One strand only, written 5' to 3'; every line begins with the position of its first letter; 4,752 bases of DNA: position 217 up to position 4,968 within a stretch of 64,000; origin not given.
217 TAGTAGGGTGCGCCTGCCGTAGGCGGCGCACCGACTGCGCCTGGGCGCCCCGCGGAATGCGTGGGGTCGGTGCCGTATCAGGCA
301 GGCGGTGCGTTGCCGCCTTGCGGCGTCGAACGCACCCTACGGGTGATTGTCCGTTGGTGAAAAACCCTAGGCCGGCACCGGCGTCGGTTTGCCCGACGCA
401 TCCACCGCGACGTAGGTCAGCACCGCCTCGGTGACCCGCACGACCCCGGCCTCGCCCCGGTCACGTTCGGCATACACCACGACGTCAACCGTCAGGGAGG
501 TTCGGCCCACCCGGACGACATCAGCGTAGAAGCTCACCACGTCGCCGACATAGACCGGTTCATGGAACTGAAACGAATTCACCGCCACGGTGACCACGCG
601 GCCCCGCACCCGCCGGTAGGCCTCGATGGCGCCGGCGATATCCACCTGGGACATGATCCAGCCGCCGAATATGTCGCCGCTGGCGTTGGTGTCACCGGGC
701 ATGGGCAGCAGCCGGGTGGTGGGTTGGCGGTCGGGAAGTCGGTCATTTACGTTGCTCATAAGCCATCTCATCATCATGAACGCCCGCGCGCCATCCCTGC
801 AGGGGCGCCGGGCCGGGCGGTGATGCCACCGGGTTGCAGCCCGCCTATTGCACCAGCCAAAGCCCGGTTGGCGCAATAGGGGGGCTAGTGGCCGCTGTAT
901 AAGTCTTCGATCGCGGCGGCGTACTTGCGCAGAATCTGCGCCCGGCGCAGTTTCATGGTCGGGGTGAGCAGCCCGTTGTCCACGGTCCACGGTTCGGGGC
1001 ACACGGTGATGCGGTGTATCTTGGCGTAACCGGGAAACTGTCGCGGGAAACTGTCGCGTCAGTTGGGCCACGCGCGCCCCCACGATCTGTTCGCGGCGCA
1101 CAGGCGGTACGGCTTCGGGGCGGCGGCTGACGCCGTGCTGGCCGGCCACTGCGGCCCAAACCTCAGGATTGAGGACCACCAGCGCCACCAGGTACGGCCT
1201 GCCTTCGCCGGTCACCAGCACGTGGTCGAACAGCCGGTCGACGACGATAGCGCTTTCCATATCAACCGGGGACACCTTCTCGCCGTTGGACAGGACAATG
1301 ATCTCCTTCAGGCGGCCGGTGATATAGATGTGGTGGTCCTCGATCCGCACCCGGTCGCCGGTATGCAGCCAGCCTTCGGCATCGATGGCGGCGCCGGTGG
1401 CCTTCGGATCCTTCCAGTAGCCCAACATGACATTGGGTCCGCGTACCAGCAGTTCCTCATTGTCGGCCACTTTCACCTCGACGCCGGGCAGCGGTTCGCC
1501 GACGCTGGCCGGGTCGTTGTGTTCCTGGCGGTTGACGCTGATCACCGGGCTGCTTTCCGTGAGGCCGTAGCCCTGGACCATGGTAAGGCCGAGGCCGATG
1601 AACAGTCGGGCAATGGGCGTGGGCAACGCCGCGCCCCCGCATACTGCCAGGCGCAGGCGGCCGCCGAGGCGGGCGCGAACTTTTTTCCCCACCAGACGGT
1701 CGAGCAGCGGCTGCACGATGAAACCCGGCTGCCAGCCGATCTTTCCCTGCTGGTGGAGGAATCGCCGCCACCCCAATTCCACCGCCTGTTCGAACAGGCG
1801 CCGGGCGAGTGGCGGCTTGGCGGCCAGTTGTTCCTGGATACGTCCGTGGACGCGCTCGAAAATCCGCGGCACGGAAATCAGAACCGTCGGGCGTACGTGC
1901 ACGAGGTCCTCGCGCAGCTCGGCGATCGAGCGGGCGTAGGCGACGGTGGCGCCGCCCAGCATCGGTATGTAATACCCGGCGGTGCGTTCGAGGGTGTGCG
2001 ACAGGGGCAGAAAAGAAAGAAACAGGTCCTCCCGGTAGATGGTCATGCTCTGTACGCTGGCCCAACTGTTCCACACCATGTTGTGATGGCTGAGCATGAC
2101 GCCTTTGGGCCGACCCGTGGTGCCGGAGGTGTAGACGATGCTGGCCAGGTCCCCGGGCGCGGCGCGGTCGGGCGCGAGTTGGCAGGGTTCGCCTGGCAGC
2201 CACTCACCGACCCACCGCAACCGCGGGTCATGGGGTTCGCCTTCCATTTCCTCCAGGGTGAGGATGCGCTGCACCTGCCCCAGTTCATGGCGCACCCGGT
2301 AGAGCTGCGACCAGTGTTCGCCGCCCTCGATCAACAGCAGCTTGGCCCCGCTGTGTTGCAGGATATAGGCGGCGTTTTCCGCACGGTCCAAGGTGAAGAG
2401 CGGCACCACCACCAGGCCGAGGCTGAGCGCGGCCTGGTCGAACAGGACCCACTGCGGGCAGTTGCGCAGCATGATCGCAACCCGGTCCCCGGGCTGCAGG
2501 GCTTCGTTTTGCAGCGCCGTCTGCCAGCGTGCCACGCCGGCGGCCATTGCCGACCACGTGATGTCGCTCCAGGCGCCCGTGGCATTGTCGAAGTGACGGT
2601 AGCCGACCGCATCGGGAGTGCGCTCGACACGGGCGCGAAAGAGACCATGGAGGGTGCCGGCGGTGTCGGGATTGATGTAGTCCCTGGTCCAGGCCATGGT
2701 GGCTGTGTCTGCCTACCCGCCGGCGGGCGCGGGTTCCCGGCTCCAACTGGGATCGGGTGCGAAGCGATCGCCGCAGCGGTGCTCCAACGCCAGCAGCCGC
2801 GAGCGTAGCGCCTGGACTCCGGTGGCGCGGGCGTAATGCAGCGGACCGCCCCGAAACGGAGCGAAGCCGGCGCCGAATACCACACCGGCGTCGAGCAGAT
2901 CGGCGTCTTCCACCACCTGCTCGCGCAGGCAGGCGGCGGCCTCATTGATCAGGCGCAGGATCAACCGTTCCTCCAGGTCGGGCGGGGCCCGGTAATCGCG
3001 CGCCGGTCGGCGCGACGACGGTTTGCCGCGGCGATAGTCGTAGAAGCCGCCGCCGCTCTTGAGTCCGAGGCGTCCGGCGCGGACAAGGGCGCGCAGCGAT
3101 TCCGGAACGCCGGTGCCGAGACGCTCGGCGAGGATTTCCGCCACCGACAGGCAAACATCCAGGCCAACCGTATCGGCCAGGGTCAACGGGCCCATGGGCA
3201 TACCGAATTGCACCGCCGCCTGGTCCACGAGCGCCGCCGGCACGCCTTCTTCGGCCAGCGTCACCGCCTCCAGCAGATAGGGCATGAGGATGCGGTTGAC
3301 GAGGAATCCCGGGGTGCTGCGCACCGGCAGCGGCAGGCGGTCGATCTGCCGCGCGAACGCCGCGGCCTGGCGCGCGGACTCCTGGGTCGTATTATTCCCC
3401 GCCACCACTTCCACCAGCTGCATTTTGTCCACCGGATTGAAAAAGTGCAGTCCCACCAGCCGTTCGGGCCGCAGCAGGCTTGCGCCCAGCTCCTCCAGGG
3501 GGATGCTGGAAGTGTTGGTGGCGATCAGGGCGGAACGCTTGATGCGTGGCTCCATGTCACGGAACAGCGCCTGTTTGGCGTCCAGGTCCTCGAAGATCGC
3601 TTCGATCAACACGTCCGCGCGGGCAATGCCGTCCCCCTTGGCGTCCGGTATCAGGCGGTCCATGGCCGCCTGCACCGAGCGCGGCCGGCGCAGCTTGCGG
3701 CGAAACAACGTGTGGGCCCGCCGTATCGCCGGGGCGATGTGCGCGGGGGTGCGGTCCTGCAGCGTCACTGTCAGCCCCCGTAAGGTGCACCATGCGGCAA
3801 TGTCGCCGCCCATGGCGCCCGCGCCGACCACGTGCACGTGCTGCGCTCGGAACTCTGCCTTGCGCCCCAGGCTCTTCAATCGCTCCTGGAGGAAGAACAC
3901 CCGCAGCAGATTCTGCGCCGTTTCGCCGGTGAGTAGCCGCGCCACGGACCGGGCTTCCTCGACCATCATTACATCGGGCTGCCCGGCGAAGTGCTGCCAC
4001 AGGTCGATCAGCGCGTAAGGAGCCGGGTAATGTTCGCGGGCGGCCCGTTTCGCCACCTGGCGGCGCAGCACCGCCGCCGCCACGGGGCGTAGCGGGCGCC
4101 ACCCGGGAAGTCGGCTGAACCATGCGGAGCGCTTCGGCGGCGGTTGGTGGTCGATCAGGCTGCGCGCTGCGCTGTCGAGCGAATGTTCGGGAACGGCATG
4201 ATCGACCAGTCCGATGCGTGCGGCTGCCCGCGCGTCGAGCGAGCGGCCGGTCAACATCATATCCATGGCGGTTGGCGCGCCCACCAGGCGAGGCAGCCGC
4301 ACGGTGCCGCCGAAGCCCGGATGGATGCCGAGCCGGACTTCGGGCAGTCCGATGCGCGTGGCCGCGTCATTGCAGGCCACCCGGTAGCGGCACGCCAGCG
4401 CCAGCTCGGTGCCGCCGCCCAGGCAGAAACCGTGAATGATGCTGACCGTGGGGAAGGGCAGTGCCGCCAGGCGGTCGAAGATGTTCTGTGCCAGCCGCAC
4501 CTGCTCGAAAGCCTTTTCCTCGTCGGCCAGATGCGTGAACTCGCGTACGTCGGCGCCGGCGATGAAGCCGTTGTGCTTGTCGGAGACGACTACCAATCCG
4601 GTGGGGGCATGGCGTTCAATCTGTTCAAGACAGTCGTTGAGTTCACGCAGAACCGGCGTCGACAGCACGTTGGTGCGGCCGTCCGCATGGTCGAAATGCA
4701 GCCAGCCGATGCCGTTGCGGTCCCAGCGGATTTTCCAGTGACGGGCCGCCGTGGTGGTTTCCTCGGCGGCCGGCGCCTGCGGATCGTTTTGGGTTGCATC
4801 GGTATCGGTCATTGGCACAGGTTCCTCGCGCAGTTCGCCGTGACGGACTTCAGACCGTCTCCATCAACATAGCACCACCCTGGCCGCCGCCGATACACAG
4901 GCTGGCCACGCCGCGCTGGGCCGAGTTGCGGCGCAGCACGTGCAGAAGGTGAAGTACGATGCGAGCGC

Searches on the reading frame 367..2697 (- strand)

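Call 36: search_protein_families(library=pfam, proteins=[window:367-2697:-], max_evalue=0.00001)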
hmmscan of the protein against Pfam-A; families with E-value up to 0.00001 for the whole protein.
window:367-2697:- (776 aa): 3 families
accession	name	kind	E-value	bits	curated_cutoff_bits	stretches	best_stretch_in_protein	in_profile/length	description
PF00501.34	AMP-binding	-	1.7e-75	254.7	29.9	1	20-428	1-384/384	AMP-binding enzyme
PF03061.28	4HBT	-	3.9e-17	62.8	20.6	1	674-747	2-76/79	Thioesterase superfamily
PF23562.2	AMP-binding_C_3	-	4.3e-09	37.2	20.8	1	465-515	2-53/124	AMP-binding enzyme C-terminal domain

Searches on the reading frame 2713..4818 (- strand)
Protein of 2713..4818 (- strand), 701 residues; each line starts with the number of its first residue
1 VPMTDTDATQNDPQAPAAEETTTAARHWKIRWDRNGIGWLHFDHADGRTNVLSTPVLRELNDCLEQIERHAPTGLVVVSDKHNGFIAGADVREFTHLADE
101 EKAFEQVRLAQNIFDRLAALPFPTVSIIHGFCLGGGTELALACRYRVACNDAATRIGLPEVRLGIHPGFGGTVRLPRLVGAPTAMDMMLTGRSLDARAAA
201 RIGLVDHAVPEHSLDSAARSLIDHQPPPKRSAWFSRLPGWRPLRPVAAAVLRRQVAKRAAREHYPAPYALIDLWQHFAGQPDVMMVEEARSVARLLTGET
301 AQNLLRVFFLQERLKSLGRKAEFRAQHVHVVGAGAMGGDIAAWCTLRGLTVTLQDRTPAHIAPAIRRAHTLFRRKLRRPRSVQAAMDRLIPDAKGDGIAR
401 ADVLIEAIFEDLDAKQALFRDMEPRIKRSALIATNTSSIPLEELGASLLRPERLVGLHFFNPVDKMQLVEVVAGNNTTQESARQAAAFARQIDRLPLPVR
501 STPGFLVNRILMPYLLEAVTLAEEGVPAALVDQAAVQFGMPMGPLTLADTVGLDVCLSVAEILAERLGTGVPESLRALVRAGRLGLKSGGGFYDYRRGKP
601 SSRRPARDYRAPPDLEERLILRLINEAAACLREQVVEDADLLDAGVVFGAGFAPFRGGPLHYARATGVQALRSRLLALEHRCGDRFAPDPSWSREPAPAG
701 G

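Call 36: search_protein_families(library=pfam, proteins=[window:2713-4818:-], max_evalue=0.00001)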
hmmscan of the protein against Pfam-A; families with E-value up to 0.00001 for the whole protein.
window:2713-4818:- (701 aa): 4 families
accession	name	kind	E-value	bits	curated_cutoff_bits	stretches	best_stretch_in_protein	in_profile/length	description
PF02737.24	3HCDH_N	-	1.1e-45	156.2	22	1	327-500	1-178/180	3-hydroxyacyl-CoA dehydrogenase, NAD binding domain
PF00378.25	ECH_1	-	4.7e-35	121.6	27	1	48-224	16-189/251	Enoyl-CoA hydratase/isomerase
PF00725.27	3HCDH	-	2.6e-29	102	22.1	1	504-595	1-97/97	3-hydroxyacyl-CoA dehydrogenase, C-terminal domain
PF16113.10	ECH_2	-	6.3e-29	102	27.2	1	49-225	12-188/335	Enoyl-CoA hydratase/isomerase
